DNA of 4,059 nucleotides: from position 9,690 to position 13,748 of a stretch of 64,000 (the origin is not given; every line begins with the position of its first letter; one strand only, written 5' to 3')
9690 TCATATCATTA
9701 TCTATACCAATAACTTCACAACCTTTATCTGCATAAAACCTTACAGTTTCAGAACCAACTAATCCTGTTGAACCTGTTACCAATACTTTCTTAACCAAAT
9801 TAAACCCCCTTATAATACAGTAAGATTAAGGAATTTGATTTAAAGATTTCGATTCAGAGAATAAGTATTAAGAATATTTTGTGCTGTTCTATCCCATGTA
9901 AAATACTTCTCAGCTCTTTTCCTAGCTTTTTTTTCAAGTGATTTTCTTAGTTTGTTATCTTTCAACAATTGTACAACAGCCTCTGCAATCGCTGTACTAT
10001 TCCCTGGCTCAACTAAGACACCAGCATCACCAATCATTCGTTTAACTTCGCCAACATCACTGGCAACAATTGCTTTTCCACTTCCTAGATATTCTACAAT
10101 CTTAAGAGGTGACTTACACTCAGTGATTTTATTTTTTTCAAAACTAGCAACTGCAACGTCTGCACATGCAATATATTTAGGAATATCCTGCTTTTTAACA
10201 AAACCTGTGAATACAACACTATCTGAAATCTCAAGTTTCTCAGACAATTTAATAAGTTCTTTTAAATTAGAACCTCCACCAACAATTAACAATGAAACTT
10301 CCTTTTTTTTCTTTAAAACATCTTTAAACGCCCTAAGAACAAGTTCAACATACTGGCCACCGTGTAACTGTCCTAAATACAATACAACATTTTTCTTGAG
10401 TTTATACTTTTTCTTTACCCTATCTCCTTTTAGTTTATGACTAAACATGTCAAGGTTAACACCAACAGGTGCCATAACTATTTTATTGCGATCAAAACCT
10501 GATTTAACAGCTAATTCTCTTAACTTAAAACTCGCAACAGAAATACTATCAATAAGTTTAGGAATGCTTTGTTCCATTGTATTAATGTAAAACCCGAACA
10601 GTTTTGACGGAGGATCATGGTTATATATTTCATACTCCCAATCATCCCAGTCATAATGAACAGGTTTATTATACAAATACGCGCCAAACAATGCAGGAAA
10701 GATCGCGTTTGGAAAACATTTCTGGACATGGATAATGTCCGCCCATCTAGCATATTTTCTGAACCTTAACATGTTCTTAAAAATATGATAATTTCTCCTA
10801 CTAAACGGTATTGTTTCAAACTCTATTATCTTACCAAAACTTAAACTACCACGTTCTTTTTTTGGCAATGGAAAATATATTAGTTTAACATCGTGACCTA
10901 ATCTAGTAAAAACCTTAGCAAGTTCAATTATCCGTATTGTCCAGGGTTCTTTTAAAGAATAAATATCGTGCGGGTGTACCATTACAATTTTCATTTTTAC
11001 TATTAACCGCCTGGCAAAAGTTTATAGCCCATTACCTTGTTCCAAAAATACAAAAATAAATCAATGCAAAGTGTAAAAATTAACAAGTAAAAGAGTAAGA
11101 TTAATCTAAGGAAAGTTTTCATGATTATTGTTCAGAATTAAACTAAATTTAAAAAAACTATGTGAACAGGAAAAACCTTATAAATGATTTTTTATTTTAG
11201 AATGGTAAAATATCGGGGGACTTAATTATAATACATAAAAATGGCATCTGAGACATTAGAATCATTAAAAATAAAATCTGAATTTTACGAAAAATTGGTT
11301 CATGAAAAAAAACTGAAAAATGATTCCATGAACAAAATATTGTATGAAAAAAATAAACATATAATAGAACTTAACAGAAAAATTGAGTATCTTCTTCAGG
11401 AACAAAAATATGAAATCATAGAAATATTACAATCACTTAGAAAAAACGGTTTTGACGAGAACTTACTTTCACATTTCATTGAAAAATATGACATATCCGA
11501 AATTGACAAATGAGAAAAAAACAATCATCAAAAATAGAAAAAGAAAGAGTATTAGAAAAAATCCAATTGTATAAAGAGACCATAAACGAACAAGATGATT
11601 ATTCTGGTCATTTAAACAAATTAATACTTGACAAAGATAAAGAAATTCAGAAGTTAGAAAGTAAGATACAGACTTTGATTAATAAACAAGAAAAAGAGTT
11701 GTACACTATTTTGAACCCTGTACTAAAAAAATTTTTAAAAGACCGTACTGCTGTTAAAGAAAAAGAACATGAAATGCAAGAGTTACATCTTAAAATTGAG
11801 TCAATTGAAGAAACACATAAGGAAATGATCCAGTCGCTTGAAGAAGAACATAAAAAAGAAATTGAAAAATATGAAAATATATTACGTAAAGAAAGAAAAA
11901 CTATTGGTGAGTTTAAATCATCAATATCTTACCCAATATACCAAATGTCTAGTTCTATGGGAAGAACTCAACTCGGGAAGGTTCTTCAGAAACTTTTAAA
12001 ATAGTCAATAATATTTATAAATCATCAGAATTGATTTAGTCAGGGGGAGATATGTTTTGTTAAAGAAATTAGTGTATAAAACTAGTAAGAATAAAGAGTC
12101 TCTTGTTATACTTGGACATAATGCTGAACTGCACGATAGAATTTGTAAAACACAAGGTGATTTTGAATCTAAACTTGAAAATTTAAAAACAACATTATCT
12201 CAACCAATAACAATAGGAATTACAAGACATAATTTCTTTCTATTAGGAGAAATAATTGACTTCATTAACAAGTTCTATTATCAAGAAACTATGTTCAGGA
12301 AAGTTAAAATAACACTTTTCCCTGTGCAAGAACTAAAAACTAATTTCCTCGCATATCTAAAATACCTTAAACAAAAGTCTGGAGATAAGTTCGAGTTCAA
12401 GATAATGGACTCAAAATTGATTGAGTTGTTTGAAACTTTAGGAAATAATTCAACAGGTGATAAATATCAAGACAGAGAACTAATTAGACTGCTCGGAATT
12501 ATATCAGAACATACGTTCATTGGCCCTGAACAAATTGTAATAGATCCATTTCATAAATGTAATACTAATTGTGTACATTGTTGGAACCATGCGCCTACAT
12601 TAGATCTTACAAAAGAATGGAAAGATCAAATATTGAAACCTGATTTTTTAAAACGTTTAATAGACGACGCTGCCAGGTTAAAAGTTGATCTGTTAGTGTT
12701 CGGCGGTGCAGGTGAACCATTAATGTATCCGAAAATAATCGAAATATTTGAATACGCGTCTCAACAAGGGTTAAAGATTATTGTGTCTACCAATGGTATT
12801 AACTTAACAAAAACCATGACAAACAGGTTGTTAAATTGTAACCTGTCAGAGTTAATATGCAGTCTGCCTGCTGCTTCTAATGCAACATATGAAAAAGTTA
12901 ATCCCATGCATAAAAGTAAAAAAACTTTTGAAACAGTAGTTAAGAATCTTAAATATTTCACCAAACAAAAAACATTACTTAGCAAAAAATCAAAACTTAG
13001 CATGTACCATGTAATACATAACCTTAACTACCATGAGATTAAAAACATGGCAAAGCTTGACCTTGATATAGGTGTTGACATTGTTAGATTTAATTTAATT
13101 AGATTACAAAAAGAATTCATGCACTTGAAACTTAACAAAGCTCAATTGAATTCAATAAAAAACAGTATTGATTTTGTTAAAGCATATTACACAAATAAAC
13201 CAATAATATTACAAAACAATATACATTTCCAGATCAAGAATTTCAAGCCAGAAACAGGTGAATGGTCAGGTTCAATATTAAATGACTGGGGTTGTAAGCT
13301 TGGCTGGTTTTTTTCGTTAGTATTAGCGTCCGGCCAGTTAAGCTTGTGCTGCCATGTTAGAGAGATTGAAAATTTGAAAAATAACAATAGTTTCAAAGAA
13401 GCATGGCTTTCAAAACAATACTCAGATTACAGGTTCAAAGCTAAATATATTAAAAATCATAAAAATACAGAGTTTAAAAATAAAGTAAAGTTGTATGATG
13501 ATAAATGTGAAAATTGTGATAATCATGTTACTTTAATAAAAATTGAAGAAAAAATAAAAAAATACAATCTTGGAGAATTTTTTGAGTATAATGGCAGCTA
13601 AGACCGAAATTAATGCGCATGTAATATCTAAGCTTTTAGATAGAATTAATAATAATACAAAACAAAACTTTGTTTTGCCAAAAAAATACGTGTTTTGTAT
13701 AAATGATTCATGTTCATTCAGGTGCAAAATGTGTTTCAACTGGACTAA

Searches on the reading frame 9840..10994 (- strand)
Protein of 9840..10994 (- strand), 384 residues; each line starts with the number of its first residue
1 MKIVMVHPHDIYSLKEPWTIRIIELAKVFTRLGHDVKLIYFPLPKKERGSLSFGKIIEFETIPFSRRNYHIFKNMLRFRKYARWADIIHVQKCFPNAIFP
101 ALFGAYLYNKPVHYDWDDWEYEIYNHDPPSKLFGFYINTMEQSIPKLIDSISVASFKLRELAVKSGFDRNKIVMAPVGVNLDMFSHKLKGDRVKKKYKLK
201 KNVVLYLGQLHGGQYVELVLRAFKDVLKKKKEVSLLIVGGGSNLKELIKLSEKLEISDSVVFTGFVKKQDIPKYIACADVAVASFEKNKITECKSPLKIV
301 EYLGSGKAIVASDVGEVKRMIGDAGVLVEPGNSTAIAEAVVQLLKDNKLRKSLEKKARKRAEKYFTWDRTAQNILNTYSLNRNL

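Call 7: search_protein_families(library=ncbifam, proteins=[window:9840-10994:-], max_evalue=0.001)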
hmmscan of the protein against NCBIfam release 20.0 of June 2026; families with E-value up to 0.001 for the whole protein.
window:9840-10994:- (384 aa): 31 families (the best 25 are shown)
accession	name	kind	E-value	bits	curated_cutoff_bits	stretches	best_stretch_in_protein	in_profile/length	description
TIGR04063.1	stp3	hypoth_equivalog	6e-37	127.5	442.05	1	138-379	148-393/397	TIGR04063 family PEP-CTERM/XrtA system glycosyltransferase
NF007640.0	PRK10307.1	subfamily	5.5e-23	81.5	276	1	138-374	162-400/411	WcaI family glycosyltransferase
TIGR03449.1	mycothiol_MshA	equivalog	1e-19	70.7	462.5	1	159-379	177-401/406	D-inositol-3-phosphate glycosyltransferase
TIGR03088.1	stp2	hypoth_equivalog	8.4e-19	67.8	409.05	1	162-378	152-370/374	TIGR03088 family PEP-CTERM/XrtA system glycosyltransferase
TIGR04157.1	glyco_rSAM_CFB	subfamily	1.3e-18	67.2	400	1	152-376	175-404/406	TIGR04157 family glycosyltransferase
NF041876.1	EPS_EpsE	equivalog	1.7e-18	67.1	400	1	169-373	185-388/389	exopolysaccharide biosynthesis GT4 family glycosyltransferase EpsE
TIGR03999.1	thiol_BshA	equivalog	2.6e-18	66.1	273.7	1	149-378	146-370/375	N-acetyl-alpha-D-glucosaminyl L-malate synthase BshA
NF047676.1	TeichurnBiosyTuaH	equivalog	3.9e-18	65.5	550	1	93-375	105-381/384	teichuronic acid biosynthesis protein TuaH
NF038298.1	EPS_HpsO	equivalog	1.2e-17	63.8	575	1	160-378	159-384/388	hormogonium polysaccharide biosynthesis glycosyltransferase HpsO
TIGR04047.1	MSMEG_0565_glyc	hypoth_equivalog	1.2e-16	60.7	259.85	1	163-379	153-372/373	MSMEG_0565 family glycosyltransferase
NF053787.1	GlcN_PG_synth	equivalog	1.1e-15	57.4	480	1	170-379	164-357/361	N-acetylglucosaminyl phosphatidylglycerol synthase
NF047684.1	TeichurnBiosyTuaC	equivalog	1.1e-14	54.2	550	1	169-379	184-387/391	teichuronic acid biosynthesis protein TuaC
NF047880.1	glyco_SdgA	exception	1.3e-13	50.3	800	1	197-366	311-476/488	serine-aspartate repeat adhesin O-glycosyltransferase SdgA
NF050063.1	ProtGlycPglJ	equivalog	1.5e-13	50.7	500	1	192-365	185-351/363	N-acetylgalactosamine-N,N'-diacetylbacillosaminyl-diphospho-undecaprenol 4-alpha-N-acetylgalactosaminyltransferase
NF038011.1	PelF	equivalog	2e-12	47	100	1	159-371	269-482/489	GT4 family glycosyltransferase PelF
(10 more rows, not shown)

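Call 8: search_protein_families(library=pfam, proteins=[window:9840-10994:-], max_evalue=0.001)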
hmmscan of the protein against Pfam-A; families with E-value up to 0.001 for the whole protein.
window:9840-10994:- (384 aa): 5 families
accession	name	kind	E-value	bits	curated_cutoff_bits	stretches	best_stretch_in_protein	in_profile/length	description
PF00534.26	Glycos_transf_1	-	9.5e-32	110.3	26.4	1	192-360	6-172/172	Glycosyl transferases group 1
PF13692.12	Glyco_trans_1_4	-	2.2e-28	99.8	27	1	202-346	2-142/142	Glycosyl transferases group 1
PF13439.12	Glyco_transf_4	-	2.5e-11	44.3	28.5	1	22-182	8-169/170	Glycosyltransferase Family 4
PF13524.12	Glyco_trans_1_2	-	1.6e-08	35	25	1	226-376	8-144/144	Glycosyl transferase-like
PF13579.12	Glyco_trans_4_4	-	0.00015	22.6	29.7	1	24-178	9-158/158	Glycosyl transferase 4-like domain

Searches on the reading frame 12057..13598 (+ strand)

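Call 7: search_protein_families(library=ncbifam, proteins=[window:12057-13598:+], max_evalue=0.001)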
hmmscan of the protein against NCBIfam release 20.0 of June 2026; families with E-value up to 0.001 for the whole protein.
window:12057-13598:+ (514 aa): 32 families (the best 25 are shown)
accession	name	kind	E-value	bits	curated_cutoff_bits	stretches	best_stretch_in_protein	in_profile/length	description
TIGR04317.1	W_rSAM_matur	equivalog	2.9e-25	89.1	380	1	159-369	5-208/349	tungsten cofactor oxidoreductase radical SAM maturase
TIGR04251.1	SCM_rSAM_ScmF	equivalog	5.6e-21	75.3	400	1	167-441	13-274/353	SynChlorMet cassette radical SAM/SPASM protein ScmF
TIGR04545.1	rSAM_ahbD_hemeb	equivalog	1.5e-18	67.3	500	1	166-474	8-311/339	heme b synthase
TIGR04546.1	rSAM_ahbC_deAc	equivalog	4.3e-17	62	650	1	163-300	44-171/390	12,18-didecarboxysiroheme deacetylase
TIGR04055.1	rSAM_NirJ2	equivalog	4.8e-17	62.5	500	1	166-456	8-279/326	putative heme d1 biosynthesis radical SAM protein NirJ2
TIGR04054.1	rSAM_NirJ1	equivalog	5.5e-17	61.5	650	1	160-341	38-203/387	putative heme d1 biosynthesis radical SAM protein NirJ1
TIGR04053.2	TIGR04053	equivalog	2.5e-15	56.6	395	1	167-371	17-210/366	TIGR04053 family radical SAM/SPASM domain-containing protein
TIGR02666.1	moaA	equivalog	1.8e-14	53.5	284.05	1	167-353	19-198/336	GTP 3',8-cyclase MoaA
TIGR02668.1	moaA_archaeal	equivalog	3.6e-13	49.2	325.25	1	166-354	18-190/303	GTP 3',8-cyclase MoaA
TIGR04051.1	rSAM_NirJ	equivalog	5.7e-13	48.6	515.45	1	166-341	10-169/354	heme d1 biosynthesis radical SAM protein NirJ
TIGR03962.1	mycofact_rSAM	equivalog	1.1e-12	47.9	265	1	166-340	20-178/339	mycofactocin radical SAM maturase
TIGR04347.1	pseudo_SAM_Halo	equivalog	1.4e-12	47.6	525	1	161-361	41-228/390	TIGR04347 family pseudo-SAM/SPASM protein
TIGR04133.1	rSAM_w_lipo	hypoth_equivalog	1.4e-12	47.3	425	1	165-461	31-310/350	TIGR04133 family radical SAM/SPASM protein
TIGR04311.1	rSAM_Geo_metal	subfamily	1.7e-12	47.1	400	1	157-343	2-182/423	radical SAM/SPASM family putative metalloenzyme maturase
NF001199.0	PRK00164.2-1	equivalog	1.8e-12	47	231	1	166-370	20-212/308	GTP 3',8-cyclase MoaA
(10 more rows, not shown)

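Call 8: search_protein_families(library=pfam, proteins=[window:12057-13598:+], max_evalue=0.001)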
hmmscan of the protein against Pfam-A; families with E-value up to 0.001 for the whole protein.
window:12057-13598:+ (514 aa): 3 families
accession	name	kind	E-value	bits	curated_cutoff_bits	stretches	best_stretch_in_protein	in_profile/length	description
PF04055.27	Radical_SAM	-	6.3e-19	69.2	29.5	1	164-334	3-165/166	Radical SAM superfamily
PF13186.11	SPASM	-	0.00016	22.4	21.5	1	413-487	1-66/67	Iron-sulfur cluster-binding domain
PF13353.11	Fer4_12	-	0.00059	20.6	22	0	166-259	13-106/137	4Fe-4S single cluster domain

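Call 62: search_protein_families(library=padloc, proteins=[window:12057-13598:+], max_evalue=0.001)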
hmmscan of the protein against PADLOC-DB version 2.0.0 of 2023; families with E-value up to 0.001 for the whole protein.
window:12057-13598:+ (514 aa): 2 families
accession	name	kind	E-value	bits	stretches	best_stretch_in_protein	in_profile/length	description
PDLC02903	pVip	-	4.6e-16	57.1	1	166-328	8-153/257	Viperins not associated with kinases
PDLC02904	pVip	-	5.6e-15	53.6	1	166-333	11-160/262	Viperins associated with kinases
